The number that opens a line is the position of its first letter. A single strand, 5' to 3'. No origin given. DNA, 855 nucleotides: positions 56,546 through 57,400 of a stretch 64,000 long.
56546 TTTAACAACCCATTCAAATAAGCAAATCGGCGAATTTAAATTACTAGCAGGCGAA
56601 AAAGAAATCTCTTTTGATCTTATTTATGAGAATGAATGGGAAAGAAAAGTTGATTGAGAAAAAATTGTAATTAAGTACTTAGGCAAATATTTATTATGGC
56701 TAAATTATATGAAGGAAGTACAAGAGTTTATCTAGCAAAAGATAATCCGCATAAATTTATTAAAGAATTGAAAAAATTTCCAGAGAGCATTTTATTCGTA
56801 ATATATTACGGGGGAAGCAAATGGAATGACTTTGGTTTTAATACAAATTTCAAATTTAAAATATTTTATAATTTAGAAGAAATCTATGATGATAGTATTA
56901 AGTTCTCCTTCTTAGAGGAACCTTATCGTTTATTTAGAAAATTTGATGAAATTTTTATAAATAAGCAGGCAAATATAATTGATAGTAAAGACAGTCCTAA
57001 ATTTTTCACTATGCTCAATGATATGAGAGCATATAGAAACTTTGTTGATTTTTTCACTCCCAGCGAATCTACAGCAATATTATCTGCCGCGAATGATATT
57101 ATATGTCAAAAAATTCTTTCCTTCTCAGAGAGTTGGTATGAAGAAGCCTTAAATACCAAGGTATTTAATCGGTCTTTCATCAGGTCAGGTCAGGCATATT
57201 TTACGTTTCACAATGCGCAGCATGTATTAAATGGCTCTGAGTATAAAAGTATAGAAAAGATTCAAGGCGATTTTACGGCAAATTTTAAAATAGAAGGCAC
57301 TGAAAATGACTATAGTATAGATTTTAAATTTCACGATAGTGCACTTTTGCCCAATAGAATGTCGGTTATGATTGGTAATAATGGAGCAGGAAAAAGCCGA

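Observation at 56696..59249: Septu-like ATPase + HNH nuclease pair with an uncharacterised N-terminal module of about 220 aa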

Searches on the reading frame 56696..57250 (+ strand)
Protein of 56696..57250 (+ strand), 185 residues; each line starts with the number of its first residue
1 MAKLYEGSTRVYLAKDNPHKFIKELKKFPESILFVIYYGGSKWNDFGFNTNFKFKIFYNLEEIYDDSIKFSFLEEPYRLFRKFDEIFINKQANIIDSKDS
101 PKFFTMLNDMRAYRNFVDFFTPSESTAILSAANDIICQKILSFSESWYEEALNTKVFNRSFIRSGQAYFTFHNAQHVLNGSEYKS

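Call 34: search_protein_families(library=pfam, alignment_id=A2, max_evalue=1)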
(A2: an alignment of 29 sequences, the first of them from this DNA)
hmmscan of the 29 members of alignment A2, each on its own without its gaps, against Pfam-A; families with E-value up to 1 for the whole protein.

A. member 1, seq(185 aa): 0 families

B. families by the number of members that match (of 29 scanned): 9 families
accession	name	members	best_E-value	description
PF23465.1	DUF7131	1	0.023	Domain of unknown function (DUF7131)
PF20266.3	Mab-21_C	1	0.074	Mab-21 protein HhH/H2TH-like domain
PF01325.25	Fe_dep_repress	1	0.077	Iron dependent repressor, N-terminal DNA binding domain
PF03559.20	Hexose_dehydrat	1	0.077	NDP-hexose 2,3-dehydratase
PF09667.15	DUF2028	1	0.079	Domain of unknown function (DUF2028)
PF19058.5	DUF5754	1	0.081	Family of unknown function (DUF5754)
PF20183.3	DUF6546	1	0.1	Family of unknown function (DUF6546)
PF13820.11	NCOA6_TRADD-N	1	0.14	Nuclear receptor coactivator 6, TRADD-N domain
PF11192.13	DUF2977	1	0.26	Protein of unknown function (DUF2977)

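Call 41: predict_structure(alignment_id=A2)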
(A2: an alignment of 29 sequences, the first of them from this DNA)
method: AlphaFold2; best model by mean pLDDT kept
length: 185 residues; sequences in the alignment: 29
mean_pLDDT: 90.9   pTM: 0.88
mean pLDDT of the five models: 90.9, 90.9, 90.2, 88.6, 88.2
residues with pLDDT >= 90: 140; 70-90: 35; 50-70: 8; < 50: 2
segments of 3 or more residues with pLDDT < 50: none
pLDDT, mean of each block of 10 residues (from residue 1): 68 96 89 92 82 95 97 83 91 95 97 97 94 96 89 94 95 95 73
secondary structure, 60 per line:
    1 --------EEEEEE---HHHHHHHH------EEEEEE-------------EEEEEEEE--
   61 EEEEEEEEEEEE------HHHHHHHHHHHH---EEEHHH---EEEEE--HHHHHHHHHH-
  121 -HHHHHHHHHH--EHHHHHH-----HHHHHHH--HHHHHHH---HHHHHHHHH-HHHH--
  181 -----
elements in order: E9-14 H18-25 E32-37 E51-58 E61-72 H79-90 E94-96 E103-107 H110-119 H122-131 H135-140 H146-152 H155-161 H165-173 H175-178

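Call 44: fold_search(model_id=the predicted structure, library=pdb)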
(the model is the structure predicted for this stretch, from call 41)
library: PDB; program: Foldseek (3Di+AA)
matches with E <= 10: 401; with E <= 0.001: 0
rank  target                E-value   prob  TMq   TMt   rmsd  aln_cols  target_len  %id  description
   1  6xb3_L                2.8e-01  0.20  0.17  0.14   5.5        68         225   15  Structure of AcNPV poxin in post-reactive state with Gp[2'-5']Ap[3'] (released 2020-11-25)
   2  6xb3_F                2.9e-01  0.20  0.17  0.15   5.6        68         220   15  Structure of AcNPV poxin in post-reactive state with Gp[2'-5']Ap[3'] (released 2020-11-25)
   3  4hrv_A                3.3e-01  0.18  0.20  0.26  10.9        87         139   15  Crystal Structure of Lipoprotein GNA1162 from Neisseria meningitidis (released 2013-04-24)
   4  6xb3_N                3.8e-01  0.16  0.17  0.15   5.5        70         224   16  Structure of AcNPV poxin in post-reactive state with Gp[2'-5']Ap[3'] (released 2020-11-25)
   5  6xb3_B                3.8e-01  0.16  0.17  0.14   5.8        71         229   15  Structure of AcNPV poxin in post-reactive state with Gp[2'-5']Ap[3'] (released 2020-11-25)
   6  6xb3_K                4.0e-01  0.18  0.17  0.15   5.5        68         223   15  Structure of AcNPV poxin in post-reactive state with Gp[2'-5']Ap[3'] (released 2020-11-25)
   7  6xb3_P                4.0e-01  0.15  0.17  0.14   5.3        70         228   16  Structure of AcNPV poxin in post-reactive state with Gp[2'-5']Ap[3'] (released 2020-11-25)
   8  4yl5                  4.3e-01  0.44  0.19  0.16   3.9        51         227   12  Structure of a putative phosphomethylpyrimidine kinase from Acinetobacter baumannii (released 2015-04-01)
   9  6xb3_G                4.9e-01  0.14  0.17  0.14   5.5        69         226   14  Structure of AcNPV poxin in post-reactive state with Gp[2'-5']Ap[3'] (released 2020-11-25)
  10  2el8_MODEL_1_A        4.9e-01  0.11  0.19  0.26   8.4        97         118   10  Solution structure of the human STAP2 SH2 domain (released 2007-10-02)
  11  5x8r_y                4.9e-01  0.08  0.16  0.23   9.3       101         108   12  Structure of the 30S small subunit of chloroplast ribosome from spinach (released 2017-06-07)
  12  6xb3_C                5.2e-01  0.14  0.17  0.14   5.4        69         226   14  Structure of AcNPV poxin in post-reactive state with Gp[2'-5']Ap[3'] (released 2020-11-25)
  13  4xd9_A                5.5e-01  0.18  0.23  0.19   5.9       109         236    9  Structure of Rpf2-Rrs1 complex involved in ribosome biogenesis (released 2015-06-10)
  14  6xb3_J                5.5e-01  0.14  0.17  0.14   5.8        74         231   15  Structure of AcNPV poxin in post-reactive state with Gp[2'-5']Ap[3'] (released 2020-11-25)
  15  1u80_A                5.9e-01  0.15  0.21  0.19  10.6        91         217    8  Phosphopantothenoylcysteine synthetase from E. coli, CMP complex (released 2004-11-30)
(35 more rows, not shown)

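Call 50: fold_search(model_id=the predicted structure, library=viral)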
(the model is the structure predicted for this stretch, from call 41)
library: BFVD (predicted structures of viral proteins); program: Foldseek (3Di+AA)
matches with E <= 10: 610; with E <= 0.001: 0
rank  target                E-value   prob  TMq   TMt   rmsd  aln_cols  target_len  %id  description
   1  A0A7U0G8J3            1.2e-01  0.18  0.15  0.29  12.2        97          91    9  (no name in the UniProt tables at hand)
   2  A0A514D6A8            1.3e-01  0.06  0.13  0.17  15.5       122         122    7  Uncharacterized protein [Leviviridae sp.]
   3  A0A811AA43            2.0e-01  0.30  0.28  0.18   8.1       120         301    7  (no name in the UniProt tables at hand)
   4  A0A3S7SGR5            2.0e-01  0.07  0.12  0.17  14.2       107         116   14  (no name in the UniProt tables at hand)
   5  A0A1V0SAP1            2.0e-01  0.02  0.13  0.05  18.0       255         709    9  Uncharacterized protein [Catovirus CTV1]
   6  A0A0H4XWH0            2.6e-01  0.23  0.20  0.13   6.5        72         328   21  glycylpeptide N-tetradecanoyltransferase [Salmon gill poxvirus]
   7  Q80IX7                2.6e-01  0.12  0.19  0.17  12.2       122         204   11  VP26 [White spot syndrome virus]
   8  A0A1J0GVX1            2.9e-01  0.14  0.15  0.27   8.3        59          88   19  Uncharacterized protein [Streptomyces phage BRock]
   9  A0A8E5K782            3.1e-01  0.12  0.16  0.10  10.6        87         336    7  (no name in the UniProt tables at hand)
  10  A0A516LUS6            3.5e-01  0.07  0.14  0.07  14.1        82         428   15  (no name in the UniProt tables at hand)
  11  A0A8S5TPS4            3.5e-01  0.05  0.15  0.14  15.1        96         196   11  Tail completion protein [Myoviridae sp. ct2AC8]
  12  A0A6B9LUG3            3.5e-01  0.05  0.18  0.15  22.8       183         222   12  Polyprotein (Fragment) [Bell pepper alphaendornavirus]
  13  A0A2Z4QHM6            3.8e-01  0.51  0.22  0.45   4.4        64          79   14  (no name in the UniProt tables at hand)
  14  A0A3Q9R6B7            3.8e-01  0.15  0.16  0.40   8.5        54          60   26  (no name in the UniProt tables at hand)
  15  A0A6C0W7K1            3.8e-01  0.14  0.20  0.12   8.9       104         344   17  38.4 kDa protein [Allexivirus sigmamedicagonis]
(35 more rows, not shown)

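Call 62: search_protein_families(library=padloc, max_evalue=0.01, proteins=[window:56696-57250:+])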
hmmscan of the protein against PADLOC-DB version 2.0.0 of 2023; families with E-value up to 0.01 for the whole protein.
seq(185 aa): 3 families
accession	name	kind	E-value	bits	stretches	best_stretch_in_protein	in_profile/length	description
PDLC04235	PDC-M01A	-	2e-07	28.3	1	23-182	7-152/510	-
PDLC04238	PDC-M01A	-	1.5e-06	25.2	1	35-182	23-167/564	-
PDLC00282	PtuA1|PtuA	-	9.5e-05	19.4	1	24-180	8-151/520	AAA ATPase domain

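Call 69: search_protein_representatives(alignment_id=A2)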
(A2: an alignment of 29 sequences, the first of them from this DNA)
Query: 29 sequences, 180 profile positions. Proteins with E-value up to 0.001 (for the whole library): 416; up to 1e-10: 186; up to 1e-30: 107. The best 150 are listed.
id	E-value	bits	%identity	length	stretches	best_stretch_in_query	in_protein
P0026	1.1e-54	201.4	-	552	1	4-179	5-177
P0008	3.7e-52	193.2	-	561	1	3-180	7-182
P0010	4.1e-52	193.1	-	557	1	3-180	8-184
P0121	1.0e-51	191.8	-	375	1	4-179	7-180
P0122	8.9e-50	185.5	-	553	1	8-180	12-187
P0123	1.3e-49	185.0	-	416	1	6-179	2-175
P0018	1.3e-49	184.9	-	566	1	2-180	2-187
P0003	2.7e-49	183.9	-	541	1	1-180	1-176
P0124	5.6e-49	182.8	-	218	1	6-180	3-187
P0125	9.6e-49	182.1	-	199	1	5-180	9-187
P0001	4.0e-48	180.1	-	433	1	3-179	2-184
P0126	5.7e-48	179.6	-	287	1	4-179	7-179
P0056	6.7e-48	179.3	-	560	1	1-180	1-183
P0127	1.0e-47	178.8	-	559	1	1-179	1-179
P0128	1.6e-47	178.1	-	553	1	1-179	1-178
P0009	1.0e-44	169.0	-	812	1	20-180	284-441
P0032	2.9e-43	164.3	-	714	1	10-179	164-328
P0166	2.1e-39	151.7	-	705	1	7-180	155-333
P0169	1.5e-38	148.9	-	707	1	6-179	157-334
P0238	3.9e-20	88.9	-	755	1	8-178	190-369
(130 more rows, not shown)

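Call 70: search_protein_families(library=pfam, proteins=[P0166, P0169, P0238], max_evalue=0.001)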
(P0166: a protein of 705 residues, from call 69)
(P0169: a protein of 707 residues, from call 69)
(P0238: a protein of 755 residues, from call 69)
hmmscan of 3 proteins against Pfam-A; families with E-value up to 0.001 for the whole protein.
P0166 (705 aa): 3 families
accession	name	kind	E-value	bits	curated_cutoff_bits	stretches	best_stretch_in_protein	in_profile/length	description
PF13175.12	AAA_15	-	8.9e-12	45.7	32.1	1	563-612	325-374/374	AAA ATPase domain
PF13304.12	AAA_21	-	3.9e-11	44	27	1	444-612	111-303/304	AAA domain, putative AbiEii toxin, Type IV TA system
PF13271.11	DUF4062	-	2.3e-07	31.3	24.7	1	5-68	1-63/82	Domain of unknown function (DUF4062)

P0169 (707 aa): 3 families
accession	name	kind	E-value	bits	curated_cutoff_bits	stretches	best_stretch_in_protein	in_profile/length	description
PF13271.11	DUF4062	-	9.3e-12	45.4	24.7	1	5-89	1-82/82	Domain of unknown function (DUF4062)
PF13304.12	AAA_21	-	1.3e-11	45.6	27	1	549-615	238-303/304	AAA domain, putative AbiEii toxin, Type IV TA system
PF13175.12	AAA_15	-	8.2e-11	42.6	32.1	1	568-615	327-374/374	AAA ATPase domain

P0238 (755 aa): 2 families
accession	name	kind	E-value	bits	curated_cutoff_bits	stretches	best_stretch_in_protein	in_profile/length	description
PF13304.12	AAA_21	-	2.3e-15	57.9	27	1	589-655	238-303/304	AAA domain, putative AbiEii toxin, Type IV TA system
PF13175.12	AAA_15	-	8.9e-10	39.2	32.1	1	612-655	331-374/374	AAA ATPase domain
